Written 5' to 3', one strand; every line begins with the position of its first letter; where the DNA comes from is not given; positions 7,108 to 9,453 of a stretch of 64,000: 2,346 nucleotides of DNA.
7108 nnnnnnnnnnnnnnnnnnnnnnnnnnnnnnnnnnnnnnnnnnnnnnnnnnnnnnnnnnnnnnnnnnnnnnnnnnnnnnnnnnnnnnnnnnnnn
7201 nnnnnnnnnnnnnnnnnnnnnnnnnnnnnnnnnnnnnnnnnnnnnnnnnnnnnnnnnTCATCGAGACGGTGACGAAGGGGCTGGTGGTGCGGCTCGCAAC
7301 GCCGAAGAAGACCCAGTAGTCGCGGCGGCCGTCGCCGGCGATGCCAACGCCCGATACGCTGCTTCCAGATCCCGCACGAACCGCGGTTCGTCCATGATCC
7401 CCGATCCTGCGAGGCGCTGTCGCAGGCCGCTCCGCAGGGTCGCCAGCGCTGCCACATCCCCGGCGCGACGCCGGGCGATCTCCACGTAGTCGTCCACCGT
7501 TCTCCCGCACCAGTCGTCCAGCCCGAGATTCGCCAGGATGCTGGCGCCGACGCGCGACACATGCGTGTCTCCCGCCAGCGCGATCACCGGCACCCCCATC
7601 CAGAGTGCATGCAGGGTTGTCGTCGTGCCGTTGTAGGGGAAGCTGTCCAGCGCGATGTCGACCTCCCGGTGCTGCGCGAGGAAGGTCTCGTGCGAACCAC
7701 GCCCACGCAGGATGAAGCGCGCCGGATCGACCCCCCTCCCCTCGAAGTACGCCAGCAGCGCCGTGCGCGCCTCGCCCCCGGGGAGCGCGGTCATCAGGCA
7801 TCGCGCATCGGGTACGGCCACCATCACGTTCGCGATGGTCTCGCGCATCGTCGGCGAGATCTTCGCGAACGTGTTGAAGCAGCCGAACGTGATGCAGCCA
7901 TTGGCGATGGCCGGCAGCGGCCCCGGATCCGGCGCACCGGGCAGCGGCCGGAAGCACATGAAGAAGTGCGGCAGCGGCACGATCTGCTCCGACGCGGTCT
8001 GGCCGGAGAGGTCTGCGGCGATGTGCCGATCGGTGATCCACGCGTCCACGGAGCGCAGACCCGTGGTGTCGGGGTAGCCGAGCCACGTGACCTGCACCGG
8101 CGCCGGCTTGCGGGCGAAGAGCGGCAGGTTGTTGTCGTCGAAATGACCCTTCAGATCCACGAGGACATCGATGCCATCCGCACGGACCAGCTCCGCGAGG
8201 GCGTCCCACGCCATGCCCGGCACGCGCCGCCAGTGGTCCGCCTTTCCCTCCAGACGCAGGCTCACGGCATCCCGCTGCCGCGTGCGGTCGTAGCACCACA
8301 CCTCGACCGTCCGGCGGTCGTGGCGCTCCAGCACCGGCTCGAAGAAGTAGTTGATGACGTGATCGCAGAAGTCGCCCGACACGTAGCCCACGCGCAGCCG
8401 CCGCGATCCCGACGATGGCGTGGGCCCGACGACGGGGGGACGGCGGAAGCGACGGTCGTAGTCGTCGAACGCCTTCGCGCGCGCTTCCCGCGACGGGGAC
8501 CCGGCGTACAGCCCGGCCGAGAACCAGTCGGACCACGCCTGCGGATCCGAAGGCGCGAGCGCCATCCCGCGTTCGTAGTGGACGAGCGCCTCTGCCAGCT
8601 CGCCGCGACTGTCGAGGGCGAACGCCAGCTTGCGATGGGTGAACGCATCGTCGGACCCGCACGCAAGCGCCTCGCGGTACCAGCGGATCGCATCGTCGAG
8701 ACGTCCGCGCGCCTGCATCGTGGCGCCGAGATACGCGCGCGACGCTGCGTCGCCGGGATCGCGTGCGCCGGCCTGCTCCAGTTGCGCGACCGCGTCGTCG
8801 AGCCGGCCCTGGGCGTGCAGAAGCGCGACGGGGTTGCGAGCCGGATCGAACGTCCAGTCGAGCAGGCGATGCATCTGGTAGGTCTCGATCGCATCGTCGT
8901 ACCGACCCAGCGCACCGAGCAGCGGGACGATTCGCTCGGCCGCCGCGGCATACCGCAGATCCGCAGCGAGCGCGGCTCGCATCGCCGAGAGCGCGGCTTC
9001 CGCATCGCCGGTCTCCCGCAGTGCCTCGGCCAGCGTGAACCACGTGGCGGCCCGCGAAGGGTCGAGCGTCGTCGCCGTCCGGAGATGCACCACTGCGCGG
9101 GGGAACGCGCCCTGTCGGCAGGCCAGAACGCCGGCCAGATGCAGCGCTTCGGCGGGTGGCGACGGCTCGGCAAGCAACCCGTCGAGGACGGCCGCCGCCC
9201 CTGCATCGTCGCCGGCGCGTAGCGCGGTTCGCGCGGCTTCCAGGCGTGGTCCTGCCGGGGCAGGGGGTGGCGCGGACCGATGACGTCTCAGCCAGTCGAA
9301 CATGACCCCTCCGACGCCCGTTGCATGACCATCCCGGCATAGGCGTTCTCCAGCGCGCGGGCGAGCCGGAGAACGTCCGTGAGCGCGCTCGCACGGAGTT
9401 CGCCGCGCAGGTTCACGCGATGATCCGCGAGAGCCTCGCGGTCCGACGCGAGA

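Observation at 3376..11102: Three tandem TPR+GT41 (OGT/SPINDLY-like) glycosyltransferase paralogues converging on a sigma54-driven type IVa pilin gene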

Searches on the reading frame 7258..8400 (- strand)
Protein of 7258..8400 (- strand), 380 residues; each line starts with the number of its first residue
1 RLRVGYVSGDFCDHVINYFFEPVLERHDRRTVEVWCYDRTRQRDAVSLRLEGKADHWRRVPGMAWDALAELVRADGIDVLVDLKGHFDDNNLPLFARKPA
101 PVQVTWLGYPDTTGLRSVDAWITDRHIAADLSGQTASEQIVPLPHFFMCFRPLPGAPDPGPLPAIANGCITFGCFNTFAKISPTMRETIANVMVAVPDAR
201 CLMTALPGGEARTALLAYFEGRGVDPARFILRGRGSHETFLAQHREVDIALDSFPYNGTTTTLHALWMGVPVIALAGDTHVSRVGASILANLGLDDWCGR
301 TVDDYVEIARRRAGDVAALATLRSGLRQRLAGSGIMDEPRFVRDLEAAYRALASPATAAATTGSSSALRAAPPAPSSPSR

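Call 74: search_solved_structures(query=window:7258-8400:-, max_evalue=1e-40, show_alignments=1)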
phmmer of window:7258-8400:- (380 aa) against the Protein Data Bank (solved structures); distinct sequences matched with E-value up to 1e-40: 3.
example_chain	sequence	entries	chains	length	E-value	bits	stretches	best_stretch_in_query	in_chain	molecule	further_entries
5djs_A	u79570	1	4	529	1.9e-79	270.6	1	1-358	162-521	Tetratricopeptide TPR_2 repeat protein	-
7y4i_A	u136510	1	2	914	1.1e-74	254.8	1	3-352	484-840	Probable UDP-N-acetylglucosamine--peptide N-acetylglucosaminyltransferase SPINDLY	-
8dtf_A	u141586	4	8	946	3.1e-74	253.4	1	3-352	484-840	Probable UDP-N-acetylglucosamine--peptide N-acetylglucosaminyltransferase SPINDLY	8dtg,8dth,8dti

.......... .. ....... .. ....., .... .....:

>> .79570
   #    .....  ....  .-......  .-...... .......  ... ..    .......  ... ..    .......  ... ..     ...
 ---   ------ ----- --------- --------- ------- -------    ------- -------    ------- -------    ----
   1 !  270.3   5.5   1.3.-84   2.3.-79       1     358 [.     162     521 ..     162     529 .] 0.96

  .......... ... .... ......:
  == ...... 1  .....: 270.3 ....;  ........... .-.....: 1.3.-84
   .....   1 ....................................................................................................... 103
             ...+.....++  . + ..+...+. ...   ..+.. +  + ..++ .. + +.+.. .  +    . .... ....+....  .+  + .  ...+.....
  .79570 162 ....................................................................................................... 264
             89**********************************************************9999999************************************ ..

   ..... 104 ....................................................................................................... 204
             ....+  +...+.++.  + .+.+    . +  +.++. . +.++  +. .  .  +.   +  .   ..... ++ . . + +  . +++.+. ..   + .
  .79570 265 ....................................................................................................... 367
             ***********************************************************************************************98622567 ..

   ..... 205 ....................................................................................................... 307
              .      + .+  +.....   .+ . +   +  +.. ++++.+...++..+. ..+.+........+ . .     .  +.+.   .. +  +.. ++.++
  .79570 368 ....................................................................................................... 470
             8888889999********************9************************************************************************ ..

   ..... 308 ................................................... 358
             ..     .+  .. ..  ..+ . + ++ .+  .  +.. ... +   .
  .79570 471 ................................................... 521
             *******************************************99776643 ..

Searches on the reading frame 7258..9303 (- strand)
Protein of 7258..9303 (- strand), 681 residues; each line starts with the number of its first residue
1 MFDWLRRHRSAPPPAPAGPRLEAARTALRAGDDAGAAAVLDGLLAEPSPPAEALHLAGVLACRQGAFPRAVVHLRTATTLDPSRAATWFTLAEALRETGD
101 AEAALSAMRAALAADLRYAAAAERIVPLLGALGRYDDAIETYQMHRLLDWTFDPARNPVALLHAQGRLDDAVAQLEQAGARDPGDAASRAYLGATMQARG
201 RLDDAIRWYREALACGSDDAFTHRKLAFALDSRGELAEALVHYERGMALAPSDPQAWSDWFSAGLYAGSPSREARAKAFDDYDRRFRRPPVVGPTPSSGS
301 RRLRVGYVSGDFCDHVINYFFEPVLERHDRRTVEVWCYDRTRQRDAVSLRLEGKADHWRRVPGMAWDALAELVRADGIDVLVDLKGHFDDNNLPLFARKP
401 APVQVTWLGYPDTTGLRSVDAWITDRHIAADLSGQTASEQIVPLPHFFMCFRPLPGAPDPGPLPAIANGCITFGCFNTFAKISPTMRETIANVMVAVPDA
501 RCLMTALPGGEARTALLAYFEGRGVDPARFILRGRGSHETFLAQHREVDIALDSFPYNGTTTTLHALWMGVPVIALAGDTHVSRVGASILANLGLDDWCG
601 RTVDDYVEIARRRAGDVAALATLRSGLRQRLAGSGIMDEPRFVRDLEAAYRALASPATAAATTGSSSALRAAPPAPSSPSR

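Call 7: search_protein_families(library=pfam, proteins=[window:7258-9303:-], max_evalue=0.01)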
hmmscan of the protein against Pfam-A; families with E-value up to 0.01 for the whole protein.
window:7258-9303:- (681 aa): 16 families
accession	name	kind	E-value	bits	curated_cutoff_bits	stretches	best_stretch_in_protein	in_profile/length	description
PF13844.12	Glyco_transf_41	-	1.1e-48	166.3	25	2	299-448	77-228/543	Glycosyl transferase family 41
PF13414.12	TPR_11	-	8.9e-21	73.7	26.8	1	198-230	6-38/42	TPR repeat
PF07719.23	TPR_2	-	4.7e-17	61.1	27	0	220-253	1-34/34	Tetratricopeptide repeat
PF14559.12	TPR_19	-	2.2e-14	54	25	2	162-219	1-58/68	Tetratricopeptide repeat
PF00515.34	TPR_1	-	3e-13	49.4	27.8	0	223-253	4-34/34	Tetratricopeptide repeat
PF13428.12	TPR_14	-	1e-10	41.6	23.5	1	223-257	4-38/44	Tetratricopeptide repeat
PF13431.12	TPR_17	-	1e-10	41.4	24.4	0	75-105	3-33/34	Tetratricopeptide repeat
PF13424.12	TPR_12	-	5.7e-10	39.7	30.1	2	190-251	5-76/77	Tetratricopeptide repeat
PF13432.12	TPR_16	-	7.1e-08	33.2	32.7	1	164-220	9-65/65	Tetratricopeptide repeat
PF13181.12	TPR_8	-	2.1e-07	31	25.7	0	86-115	2-31/34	Tetratricopeptide repeat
PF13176.12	TPR_7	-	5.8e-07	29.5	27.9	0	196-214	9-27/36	Tetratricopeptide repeat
PF13374.12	TPR_10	-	1.6e-06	28.4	27.5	1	186-215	2-31/42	Tetratricopeptide repeat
PF13429.12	TPR_15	-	4.7e-05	23.4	26.2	1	44-262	2-222/280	Tetratricopeptide repeat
PF24575.1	TPR_Slam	-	6.1e-05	23.8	35.2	0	58-104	54-100/104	Surface lipoprotein assembly modifier, N-terminal TPR repeats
PF12895.13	ANAPC3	-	0.00064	20.4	27.2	0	38-109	10-80/82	Anaphase-promoting complex, cyclosome, subunit 3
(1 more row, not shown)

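Call 8: search_protein_families(library=ncbifam, proteins=[window:7258-9303:-], max_evalue=0.01)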
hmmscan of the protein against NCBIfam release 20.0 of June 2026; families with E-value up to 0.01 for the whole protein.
window:7258-9303:- (681 aa): 14 families
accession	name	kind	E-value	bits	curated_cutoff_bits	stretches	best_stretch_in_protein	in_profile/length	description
NF040959.1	MamA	equivalog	4.6e-15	55.6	200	2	160-249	114-202/204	magnetosome protein MamA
TIGR02917.1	PEP_TPR_lipo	equivalog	2.9e-14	51.9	312.2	2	160-255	744-838/899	XrtA/PEP-CTERM system TPR-repeat protein PrsT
NF033920.0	C39_PA2778_fam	equivalog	9.9e-09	35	150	2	21-113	160-252/255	PA2778 family cysteine peptidase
TIGR02521.1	type_IV_pilW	equivalog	1.4e-08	34.6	154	1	186-256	31-101/234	type IV pilus biogenesis/stability protein PilW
NF033762.1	social_mot_Tgl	equivalog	6.8e-08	32.2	225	1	86-178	32-126/252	social motility TPR repeat lipoprotein Tgl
TIGR03939.1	PGA_TPR_OMP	equivalog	5.5e-07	28.2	366.65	1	159-254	402-497/800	poly-beta-1,6 N-acetyl-D-glucosamine export porin PgaA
NF049992.1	NGTferase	equivalog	3.2e-05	22.7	1000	1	401-617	358-574/614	UDP-glucose:protein N-beta-glucosyltransferase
TIGR02552.1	LcrH_SycD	equivalog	3.7e-05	23.4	104.8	0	60-123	27-90/136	SycD/LcrH family type III secretion system chaperone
NF052415.1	T3SS_chap_SctY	equivalog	9.4e-05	22.9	70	1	26-113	15-105/106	type III secretion apparatus assembly chaperone SctY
NF033758.1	gliding_GltE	equivalog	0.00021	20.4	225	0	108-255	75-223/411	adventurous gliding motility TPR repeat lipoprotein GltE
NF053607.1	CHU_0125_OmpA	equivalog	0.00033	19.3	620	0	164-250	31-117/639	CHU_0125 family OmpA-like outer membrane integrity protein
NF041054.1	WAxxUGC_long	equivalog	0.00034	20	300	0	139-240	236-329/354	ResA-like WAxxUGC motif-containing protein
NF002725.1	PRK02603.1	equivalog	0.0013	18.7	143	1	193-260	42-112/173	photosystem I assembly protein Ycf3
TIGR04510.1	mod_pep_cyc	subfamily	0.0026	16.3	400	1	58-241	405-591/814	putative peptide modification system cyclase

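Call 13: search_solved_structures(query=window:7258-9303:-, max_evalue=1e-10, show_alignments=0)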
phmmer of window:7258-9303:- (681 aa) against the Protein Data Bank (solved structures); distinct sequences matched with E-value up to 1e-10: 26.
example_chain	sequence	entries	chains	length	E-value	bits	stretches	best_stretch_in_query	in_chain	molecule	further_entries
7y4i_A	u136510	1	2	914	4.9e-91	309.6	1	96-653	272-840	Probable UDP-N-acetylglucosamine--peptide N-acetylglucosaminyltransferase SPINDLY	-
8dtf_A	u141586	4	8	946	1.5e-90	308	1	96-653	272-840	Probable UDP-N-acetylglucosamine--peptide N-acetylglucosaminyltransferase SPINDLY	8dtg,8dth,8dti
5djs_A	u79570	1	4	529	2.6e-86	294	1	249-659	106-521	Tetratricopeptide TPR_2 repeat protein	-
7yea_A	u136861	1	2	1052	1.5e-61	212.1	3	287-449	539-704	UDP-N-acetylglucosamine--peptide N-acetylglucosaminyltransferase 110 kDa subunit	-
7yeh_B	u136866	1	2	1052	1.5e-61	212.1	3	287-449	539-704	UDP-N-acetylglucosamine--peptide N-acetylglucosaminyltransferase 110 kDa subunit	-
7ntf_A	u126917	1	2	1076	1.8e-61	211.9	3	287-449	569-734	Isoform 1 of UDP-N-acetylglucosamine--peptide N-acetylglucosaminyltransferase 110 kDa subu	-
6q4m_A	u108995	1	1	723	1.1e-48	169.6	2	287-449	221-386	UDP-N-acetylglucosamine--peptide N-acetylglucosaminyltransferase 110 kDa subunit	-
8cm9_A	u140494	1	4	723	1.9e-48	168.9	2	287-449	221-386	UDP-N-acetylglucosamine--peptide N-acetylglucosaminyltransferase 110 kDa subunit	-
6tka_AAA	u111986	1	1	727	2e-48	168.7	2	287-449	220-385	UDP-N-acetylglucosamine--peptide N-acetylglucosaminyltransferase 110 kDa subunit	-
3pe3_A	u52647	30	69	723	2.1e-48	168.7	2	287-449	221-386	UDP-N-acetylglucosamine--peptide N-acetylglucosaminyltransferase 110 kDa subunit | UDP-N-ACETYLGLUCOSAMINE--PEPTIDE N-ACETYLGLUCOSAMINYL TRANSFERASE 110 KDA SUB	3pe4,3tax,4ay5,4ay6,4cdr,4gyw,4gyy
5nps_A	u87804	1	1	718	2.6e-48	168.4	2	287-449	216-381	UDP-N-acetylglucosamine--peptide N-acetylglucosaminyltransferase 110 kDa subunit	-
5lwv_A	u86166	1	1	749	2.7e-48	168.4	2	287-449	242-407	Host cell factor 1,UDP-N-acetylglucosamine--peptide N-acetylglucosaminyltransferase 110 kD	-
5lvv_A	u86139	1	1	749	3.1e-48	168.2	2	287-449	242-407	UDP-N-acetylglucosamine--peptide N-acetylglucosaminyltransferase 110 kDa subunit,UDP-N-ace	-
5npr_A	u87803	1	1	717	3.1e-48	168.1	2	287-449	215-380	UDP-N-acetylglucosamine--peptide N-acetylglucosaminyltransferase 110 kDa subunit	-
6ibo_A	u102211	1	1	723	3.9e-48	167.8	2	287-449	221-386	UDP-N-acetylglucosamine--peptide N-acetylglucosaminyltransferase 110 kDa subunit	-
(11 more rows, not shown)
